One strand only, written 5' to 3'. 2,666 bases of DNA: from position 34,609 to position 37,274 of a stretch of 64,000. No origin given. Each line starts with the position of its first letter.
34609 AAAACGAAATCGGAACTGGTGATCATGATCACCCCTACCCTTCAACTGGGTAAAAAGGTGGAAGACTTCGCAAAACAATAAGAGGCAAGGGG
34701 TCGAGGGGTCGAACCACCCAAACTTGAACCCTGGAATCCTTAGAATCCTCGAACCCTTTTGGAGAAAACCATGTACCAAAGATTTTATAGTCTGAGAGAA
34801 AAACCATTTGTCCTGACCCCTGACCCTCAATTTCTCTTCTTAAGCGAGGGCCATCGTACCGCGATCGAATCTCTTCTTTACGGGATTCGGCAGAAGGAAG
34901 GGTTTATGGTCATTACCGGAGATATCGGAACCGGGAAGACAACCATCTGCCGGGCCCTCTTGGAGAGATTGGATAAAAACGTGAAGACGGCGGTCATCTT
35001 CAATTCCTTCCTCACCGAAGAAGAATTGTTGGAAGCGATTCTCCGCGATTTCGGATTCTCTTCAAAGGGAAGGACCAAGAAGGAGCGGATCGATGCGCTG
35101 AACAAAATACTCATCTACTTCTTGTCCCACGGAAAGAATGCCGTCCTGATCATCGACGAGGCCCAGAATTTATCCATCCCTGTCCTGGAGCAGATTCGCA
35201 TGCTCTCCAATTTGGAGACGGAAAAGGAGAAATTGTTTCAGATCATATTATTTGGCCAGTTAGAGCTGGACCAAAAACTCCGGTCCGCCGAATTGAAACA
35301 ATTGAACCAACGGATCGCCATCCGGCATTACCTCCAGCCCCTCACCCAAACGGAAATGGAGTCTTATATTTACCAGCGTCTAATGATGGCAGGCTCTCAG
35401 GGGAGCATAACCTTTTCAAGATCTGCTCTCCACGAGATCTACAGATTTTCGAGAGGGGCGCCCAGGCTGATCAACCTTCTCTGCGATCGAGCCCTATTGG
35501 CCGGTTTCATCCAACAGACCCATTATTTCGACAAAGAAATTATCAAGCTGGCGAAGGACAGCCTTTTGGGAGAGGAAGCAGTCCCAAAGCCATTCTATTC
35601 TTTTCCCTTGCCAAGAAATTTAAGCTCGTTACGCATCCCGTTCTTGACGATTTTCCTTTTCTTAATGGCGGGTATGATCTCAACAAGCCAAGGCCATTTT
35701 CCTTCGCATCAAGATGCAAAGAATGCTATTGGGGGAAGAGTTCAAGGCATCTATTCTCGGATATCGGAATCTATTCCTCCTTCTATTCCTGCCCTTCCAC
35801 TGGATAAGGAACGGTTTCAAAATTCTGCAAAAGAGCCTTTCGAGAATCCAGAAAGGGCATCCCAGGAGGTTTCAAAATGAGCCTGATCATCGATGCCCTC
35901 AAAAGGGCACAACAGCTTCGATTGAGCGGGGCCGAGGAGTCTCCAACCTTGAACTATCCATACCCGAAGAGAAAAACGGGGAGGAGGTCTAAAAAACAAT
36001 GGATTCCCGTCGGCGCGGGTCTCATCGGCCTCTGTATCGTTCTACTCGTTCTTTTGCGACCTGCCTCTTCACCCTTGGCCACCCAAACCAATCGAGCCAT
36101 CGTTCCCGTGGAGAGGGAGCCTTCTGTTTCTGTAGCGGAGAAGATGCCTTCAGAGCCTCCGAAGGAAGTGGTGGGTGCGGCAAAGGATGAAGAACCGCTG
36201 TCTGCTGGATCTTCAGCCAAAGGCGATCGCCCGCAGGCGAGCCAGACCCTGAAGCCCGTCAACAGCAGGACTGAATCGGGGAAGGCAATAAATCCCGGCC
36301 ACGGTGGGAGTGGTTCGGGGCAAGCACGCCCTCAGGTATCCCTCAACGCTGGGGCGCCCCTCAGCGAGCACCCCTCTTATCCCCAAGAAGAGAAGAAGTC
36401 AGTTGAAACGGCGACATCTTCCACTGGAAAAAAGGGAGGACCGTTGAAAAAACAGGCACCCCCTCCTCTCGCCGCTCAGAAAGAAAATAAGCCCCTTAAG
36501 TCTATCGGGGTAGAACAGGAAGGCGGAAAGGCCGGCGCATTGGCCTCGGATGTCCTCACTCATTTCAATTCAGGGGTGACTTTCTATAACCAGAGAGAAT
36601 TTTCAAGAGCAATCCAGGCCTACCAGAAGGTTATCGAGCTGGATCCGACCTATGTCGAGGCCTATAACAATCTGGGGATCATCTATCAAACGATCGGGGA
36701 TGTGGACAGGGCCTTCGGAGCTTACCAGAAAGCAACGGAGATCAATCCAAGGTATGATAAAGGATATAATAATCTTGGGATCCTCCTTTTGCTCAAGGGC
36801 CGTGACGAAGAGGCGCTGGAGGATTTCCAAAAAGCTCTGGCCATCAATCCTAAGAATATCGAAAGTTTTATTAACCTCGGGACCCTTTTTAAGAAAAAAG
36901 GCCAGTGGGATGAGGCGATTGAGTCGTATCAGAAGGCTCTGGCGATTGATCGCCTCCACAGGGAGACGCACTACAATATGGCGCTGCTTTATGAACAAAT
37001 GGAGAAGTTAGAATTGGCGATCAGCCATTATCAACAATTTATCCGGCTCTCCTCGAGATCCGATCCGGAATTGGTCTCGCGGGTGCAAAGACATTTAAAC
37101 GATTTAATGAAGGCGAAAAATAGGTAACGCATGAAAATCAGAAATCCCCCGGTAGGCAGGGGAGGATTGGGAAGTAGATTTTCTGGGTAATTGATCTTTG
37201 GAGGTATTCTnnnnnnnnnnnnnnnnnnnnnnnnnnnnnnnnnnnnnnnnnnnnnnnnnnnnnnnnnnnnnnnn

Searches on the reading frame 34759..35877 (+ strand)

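Call 24: search_protein_families(library=pfam, proteins=[window:34759-35877:+], max_evalue=0.00001)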
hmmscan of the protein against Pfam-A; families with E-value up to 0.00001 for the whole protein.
window:34759-35877:+ (373 aa): 5 families
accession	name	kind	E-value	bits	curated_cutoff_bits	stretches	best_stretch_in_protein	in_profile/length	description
PF13401.12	AAA_22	-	5.8e-27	95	27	1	44-174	2-130/130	AAA domain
PF13191.12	AAA_16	-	3e-11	44.5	32.6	1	30-156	6-162/167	AAA ATPase domain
PF09848.15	SLFN-g3_helicase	-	8.8e-07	29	24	1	50-230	4-161/354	Schlafen group 3, DNA/RNA helicase domain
PF07728.20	AAA_5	-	9.3e-07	29.4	22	1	51-149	3-89/139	AAA domain (dynein-related subfamily)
PF13238.12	AAA_18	-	1.3e-06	29.3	29.4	1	51-134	2-79/128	AAA domain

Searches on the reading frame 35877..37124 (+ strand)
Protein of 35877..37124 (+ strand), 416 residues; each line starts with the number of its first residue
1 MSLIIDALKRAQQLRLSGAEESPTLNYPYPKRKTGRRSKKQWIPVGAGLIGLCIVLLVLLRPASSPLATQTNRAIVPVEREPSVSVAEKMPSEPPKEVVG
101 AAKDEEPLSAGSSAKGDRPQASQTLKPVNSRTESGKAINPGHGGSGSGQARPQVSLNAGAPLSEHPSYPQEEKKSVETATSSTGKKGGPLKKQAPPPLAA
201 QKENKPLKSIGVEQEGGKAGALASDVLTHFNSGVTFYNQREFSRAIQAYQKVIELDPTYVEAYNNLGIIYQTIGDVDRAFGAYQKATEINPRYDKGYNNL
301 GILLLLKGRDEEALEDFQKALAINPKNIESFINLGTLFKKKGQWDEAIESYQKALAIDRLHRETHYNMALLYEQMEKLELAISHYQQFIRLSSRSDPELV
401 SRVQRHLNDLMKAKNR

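Call 24: search_protein_families(library=pfam, proteins=[window:35877-37124:+], max_evalue=0.00001)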
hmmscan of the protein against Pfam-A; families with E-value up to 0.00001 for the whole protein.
window:35877-37124:+ (416 aa): 17 families
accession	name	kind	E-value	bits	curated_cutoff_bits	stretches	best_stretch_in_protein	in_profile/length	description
PF00515.34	TPR_1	-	2.7e-45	150.8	27.8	4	295-327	2-34/34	Tetratricopeptide repeat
PF07719.23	TPR_2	-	2.7e-38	127.3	27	2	295-327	2-34/34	Tetratricopeptide repeat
PF13414.12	TPR_11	-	2.9e-35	120.1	26.8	3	236-274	4-42/42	TPR repeat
PF13431.12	TPR_17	-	5.6e-30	101.5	24.4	3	248-279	1-32/34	Tetratricopeptide repeat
PF13181.12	TPR_8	-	1.7e-29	99.8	25.7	0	261-292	2-33/34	Tetratricopeptide repeat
PF13424.12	TPR_12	-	1.4e-24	86.5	30.1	2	297-359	6-76/77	Tetratricopeptide repeat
PF13176.12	TPR_7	-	6.4e-23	79.3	27.9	1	331-362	2-35/36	Tetratricopeptide repeat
PF13432.12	TPR_16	-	1.7e-19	70.3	32.7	1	234-291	5-62/65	Tetratricopeptide repeat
PF13174.12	TPR_6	-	1.7e-16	60.1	26.3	0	230-258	4-32/33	Tetratricopeptide repeat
PF13374.12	TPR_10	-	8.8e-16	57.8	27.5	0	297-323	5-31/42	Tetratricopeptide repeat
PF14559.12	TPR_19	-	9.1e-15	55.2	25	0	307-359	4-56/68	Tetratricopeptide repeat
PF13428.12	TPR_14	-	3.1e-14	52.5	23.5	0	300-336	7-43/44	Tetratricopeptide repeat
PF13371.12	TPR_9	-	4.8e-12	46.2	35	0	238-292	7-61/73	Tetratricopeptide repeat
PF23914.1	TPR_CcmH_CycH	-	4e-09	37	42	0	264-355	54-148/158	Cytochrome c-type biogenesis protein H TPR domain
PF24575.1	TPR_Slam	-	6.8e-09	36.5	35.2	0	225-260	46-81/104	Surface lipoprotein assembly modifier, N-terminal TPR repeats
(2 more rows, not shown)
